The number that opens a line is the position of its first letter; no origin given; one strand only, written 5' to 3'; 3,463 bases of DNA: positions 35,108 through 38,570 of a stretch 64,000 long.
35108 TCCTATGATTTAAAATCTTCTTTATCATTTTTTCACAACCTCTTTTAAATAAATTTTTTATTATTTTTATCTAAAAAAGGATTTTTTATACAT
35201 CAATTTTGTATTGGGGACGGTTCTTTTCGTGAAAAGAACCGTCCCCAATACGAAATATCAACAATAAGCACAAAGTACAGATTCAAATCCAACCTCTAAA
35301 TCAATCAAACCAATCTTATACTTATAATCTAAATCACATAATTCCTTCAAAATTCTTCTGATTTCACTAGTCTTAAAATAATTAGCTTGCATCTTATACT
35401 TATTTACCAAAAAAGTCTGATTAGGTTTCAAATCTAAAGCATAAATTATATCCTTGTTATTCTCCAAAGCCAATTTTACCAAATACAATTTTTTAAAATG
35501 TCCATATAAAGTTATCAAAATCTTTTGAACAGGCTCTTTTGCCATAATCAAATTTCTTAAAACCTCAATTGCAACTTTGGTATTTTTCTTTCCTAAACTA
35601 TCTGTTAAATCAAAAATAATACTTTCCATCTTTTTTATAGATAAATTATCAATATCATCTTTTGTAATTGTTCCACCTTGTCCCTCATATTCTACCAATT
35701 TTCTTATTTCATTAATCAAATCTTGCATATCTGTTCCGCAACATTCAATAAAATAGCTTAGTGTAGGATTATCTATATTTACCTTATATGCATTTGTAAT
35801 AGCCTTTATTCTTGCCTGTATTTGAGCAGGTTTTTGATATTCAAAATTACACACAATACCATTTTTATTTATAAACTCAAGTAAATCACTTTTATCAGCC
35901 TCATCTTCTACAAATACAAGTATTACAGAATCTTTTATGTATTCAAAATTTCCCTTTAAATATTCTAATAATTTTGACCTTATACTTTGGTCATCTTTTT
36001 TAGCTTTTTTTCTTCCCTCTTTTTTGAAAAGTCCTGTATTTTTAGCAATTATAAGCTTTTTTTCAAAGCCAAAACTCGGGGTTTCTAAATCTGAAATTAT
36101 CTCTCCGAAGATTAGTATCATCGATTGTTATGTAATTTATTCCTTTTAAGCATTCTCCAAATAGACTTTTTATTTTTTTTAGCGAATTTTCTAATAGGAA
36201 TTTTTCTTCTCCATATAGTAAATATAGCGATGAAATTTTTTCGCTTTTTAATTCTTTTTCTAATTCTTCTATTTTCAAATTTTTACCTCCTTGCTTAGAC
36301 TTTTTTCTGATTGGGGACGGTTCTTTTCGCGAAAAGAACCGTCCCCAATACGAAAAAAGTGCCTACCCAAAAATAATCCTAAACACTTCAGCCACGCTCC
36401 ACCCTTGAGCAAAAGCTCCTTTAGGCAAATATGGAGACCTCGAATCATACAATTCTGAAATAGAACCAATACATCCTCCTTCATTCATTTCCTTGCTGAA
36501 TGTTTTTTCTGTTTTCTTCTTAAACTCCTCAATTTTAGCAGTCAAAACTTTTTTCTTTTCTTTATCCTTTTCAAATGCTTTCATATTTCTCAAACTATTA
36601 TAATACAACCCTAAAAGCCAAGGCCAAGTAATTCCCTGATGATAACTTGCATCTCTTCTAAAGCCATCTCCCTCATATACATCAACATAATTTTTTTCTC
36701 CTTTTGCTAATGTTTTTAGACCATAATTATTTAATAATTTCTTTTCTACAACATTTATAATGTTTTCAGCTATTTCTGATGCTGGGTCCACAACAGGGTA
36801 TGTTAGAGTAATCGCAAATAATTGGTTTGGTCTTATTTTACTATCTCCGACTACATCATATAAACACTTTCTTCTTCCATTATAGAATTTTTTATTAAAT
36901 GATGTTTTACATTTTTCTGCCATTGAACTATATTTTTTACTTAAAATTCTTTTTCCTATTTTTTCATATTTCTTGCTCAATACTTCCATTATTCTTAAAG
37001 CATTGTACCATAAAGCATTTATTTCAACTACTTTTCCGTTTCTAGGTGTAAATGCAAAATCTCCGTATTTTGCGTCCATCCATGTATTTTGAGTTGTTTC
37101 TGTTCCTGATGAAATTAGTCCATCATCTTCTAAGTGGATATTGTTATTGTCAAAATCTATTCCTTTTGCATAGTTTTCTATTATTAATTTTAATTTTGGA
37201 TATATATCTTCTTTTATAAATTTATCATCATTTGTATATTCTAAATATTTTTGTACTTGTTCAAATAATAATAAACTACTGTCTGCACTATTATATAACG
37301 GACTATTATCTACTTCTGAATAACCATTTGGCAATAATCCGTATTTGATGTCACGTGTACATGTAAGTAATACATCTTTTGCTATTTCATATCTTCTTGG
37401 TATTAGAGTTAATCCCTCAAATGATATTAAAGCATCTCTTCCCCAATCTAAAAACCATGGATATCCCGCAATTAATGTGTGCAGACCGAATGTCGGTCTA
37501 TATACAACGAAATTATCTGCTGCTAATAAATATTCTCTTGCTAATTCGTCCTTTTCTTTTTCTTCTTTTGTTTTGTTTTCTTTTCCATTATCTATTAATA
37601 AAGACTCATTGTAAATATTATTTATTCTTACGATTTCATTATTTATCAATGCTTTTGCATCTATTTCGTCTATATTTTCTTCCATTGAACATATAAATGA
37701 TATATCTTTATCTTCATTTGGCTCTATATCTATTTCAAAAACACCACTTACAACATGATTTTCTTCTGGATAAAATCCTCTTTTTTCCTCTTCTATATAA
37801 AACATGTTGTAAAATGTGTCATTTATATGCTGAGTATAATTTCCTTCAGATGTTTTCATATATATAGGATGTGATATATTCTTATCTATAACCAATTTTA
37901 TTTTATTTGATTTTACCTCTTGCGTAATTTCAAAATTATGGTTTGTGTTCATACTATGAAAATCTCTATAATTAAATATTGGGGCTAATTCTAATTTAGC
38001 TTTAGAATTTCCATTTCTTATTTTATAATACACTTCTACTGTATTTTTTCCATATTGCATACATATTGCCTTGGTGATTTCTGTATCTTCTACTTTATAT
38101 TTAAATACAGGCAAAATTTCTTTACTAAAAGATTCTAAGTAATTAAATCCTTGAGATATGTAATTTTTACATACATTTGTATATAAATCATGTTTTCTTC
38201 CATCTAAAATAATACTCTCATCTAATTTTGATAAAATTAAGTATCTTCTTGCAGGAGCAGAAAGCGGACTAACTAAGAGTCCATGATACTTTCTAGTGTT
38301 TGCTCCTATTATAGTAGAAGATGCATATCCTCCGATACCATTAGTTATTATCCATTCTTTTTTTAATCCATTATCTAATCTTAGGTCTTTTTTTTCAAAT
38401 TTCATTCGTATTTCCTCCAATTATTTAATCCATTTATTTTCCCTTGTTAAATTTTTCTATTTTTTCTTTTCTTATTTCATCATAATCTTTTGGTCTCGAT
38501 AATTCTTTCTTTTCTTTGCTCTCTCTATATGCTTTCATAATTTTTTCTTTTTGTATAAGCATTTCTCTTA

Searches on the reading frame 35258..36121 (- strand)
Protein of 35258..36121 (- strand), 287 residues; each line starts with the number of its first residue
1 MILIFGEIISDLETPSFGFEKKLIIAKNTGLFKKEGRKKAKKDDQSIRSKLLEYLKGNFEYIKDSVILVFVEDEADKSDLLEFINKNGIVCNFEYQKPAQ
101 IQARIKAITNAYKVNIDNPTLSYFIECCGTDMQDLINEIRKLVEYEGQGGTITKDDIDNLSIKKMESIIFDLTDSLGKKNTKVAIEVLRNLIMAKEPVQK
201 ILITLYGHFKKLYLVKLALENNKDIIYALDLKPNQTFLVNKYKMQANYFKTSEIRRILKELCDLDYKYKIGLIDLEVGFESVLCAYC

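Call 12: search_protein_families(library=ncbifam, proteins=[window:35258-36121:-], max_evalue=0.00001)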
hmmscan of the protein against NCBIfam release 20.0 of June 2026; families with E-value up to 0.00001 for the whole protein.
window:35258-36121:- (287 aa): 3 families
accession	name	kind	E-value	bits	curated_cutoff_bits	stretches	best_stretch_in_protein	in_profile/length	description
TIGR01128.2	holA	equivalog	4.3e-53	180.7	80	1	6-284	45-314/316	DNA polymerase III subunit delta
TIGR02397.1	dnaX_nterm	equivalog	1.9e-06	27.4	250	1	91-222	171-298/355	DNA polymerase III subunit gamma/tau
NF004570.0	PRK05907.1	equivalog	5.9e-06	25.7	480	1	122-199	165-245/316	hypothetical protein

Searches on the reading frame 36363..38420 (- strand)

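Call 12: search_protein_families(library=ncbifam, proteins=[window:36363-38420:-], max_evalue=0.00001)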
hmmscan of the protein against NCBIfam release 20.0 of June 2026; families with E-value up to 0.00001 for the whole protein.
window:36363-38420:- (685 aa): 2 families
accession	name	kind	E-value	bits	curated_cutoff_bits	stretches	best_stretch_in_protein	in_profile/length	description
TIGR01561.1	gde_arch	hypoth_equivalog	1.6e-126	423.5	364.15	1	22-606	1-564/569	putative glycogen debranching enzyme, archaeal type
TIGR01531.1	glyc_debranch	equivalog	4.2e-23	80.6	1399.55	2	431-682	1165-1439/1443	glycogen debranching enzyme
